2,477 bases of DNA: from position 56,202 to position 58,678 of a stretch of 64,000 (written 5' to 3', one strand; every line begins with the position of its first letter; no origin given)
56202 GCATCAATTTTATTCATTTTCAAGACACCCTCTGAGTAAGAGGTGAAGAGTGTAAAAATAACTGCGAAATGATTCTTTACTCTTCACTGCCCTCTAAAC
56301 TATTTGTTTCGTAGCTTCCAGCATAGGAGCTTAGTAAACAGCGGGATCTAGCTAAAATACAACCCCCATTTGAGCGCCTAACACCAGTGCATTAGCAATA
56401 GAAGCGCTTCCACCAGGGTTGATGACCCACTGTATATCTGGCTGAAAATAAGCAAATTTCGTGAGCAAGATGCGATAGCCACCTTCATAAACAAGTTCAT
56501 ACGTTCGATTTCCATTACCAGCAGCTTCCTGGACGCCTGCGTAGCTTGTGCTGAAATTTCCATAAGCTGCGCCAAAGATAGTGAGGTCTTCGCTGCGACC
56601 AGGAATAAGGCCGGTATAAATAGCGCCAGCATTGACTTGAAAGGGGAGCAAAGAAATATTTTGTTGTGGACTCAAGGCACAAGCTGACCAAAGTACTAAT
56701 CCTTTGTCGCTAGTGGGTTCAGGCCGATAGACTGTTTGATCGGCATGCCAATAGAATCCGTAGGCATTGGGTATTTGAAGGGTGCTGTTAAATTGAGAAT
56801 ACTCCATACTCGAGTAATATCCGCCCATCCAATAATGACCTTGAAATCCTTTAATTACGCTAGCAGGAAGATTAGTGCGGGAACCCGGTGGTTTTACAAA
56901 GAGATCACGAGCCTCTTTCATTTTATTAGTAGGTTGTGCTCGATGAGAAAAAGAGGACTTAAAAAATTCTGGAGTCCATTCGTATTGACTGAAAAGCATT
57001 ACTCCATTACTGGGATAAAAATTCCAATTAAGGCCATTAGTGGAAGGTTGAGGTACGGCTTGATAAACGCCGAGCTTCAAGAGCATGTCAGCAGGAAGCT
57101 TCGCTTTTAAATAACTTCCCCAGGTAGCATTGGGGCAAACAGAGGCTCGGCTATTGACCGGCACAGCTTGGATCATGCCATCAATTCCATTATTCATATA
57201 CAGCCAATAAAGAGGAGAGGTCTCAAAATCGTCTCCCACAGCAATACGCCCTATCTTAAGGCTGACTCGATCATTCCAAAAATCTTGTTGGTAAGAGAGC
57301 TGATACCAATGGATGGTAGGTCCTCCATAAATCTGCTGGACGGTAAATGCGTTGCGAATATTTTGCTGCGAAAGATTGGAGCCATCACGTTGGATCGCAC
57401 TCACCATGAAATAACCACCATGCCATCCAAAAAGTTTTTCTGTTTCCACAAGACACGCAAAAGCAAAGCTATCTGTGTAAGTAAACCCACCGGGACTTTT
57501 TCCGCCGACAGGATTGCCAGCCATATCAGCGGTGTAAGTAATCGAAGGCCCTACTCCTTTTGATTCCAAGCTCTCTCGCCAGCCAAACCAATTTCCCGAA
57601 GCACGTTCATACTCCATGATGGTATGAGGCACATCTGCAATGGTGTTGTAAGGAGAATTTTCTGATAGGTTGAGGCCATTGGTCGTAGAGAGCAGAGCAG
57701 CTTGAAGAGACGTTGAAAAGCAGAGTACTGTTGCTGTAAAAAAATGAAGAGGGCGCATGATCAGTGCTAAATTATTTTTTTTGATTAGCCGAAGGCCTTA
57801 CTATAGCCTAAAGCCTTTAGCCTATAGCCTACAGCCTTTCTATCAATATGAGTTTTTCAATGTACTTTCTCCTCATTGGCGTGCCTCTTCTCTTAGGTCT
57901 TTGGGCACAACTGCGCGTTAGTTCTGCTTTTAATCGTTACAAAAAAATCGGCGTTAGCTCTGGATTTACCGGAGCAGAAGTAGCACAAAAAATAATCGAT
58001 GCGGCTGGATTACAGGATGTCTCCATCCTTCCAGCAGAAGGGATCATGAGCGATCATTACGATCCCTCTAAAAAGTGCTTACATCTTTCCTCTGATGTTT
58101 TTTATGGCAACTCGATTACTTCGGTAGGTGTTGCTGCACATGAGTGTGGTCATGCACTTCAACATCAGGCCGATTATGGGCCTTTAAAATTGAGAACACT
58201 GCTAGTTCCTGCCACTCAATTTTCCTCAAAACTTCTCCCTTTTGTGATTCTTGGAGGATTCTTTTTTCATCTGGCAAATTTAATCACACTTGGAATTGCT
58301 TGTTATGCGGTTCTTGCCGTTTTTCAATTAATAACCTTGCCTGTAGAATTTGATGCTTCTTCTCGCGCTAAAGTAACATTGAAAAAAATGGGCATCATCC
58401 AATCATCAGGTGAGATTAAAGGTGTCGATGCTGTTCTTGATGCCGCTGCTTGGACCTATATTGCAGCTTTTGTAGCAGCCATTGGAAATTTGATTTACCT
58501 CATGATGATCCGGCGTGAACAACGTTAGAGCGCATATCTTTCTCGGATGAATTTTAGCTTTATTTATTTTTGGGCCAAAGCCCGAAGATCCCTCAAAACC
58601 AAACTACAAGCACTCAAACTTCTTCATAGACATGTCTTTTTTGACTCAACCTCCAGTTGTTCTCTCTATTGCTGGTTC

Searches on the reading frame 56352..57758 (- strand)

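Call 14: search_protein_families(library=pfam, proteins=[window:56352-57758:-], max_evalue=0.001)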
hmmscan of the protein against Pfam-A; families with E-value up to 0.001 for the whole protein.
window:56352-57758:- (468 aa): 1 family
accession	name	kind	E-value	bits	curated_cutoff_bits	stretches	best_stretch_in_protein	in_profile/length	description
PF04966.18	OprB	-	1.2e-55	189.9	22.9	1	91-468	3-372/372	Carbohydrate-selective porin, OprB family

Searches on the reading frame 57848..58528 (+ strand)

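Call 14: search_protein_families(library=pfam, proteins=[window:57848-58528:+], max_evalue=0.001)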
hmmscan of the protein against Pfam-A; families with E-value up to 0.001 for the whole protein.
window:57848-58528:+ (226 aa): 1 family
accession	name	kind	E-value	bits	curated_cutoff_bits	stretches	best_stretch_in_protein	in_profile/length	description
PF04298.18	Zn_peptidase_2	-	2.2e-80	269.7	27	1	6-222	1-217/218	Putative neutral zinc metallopeptidase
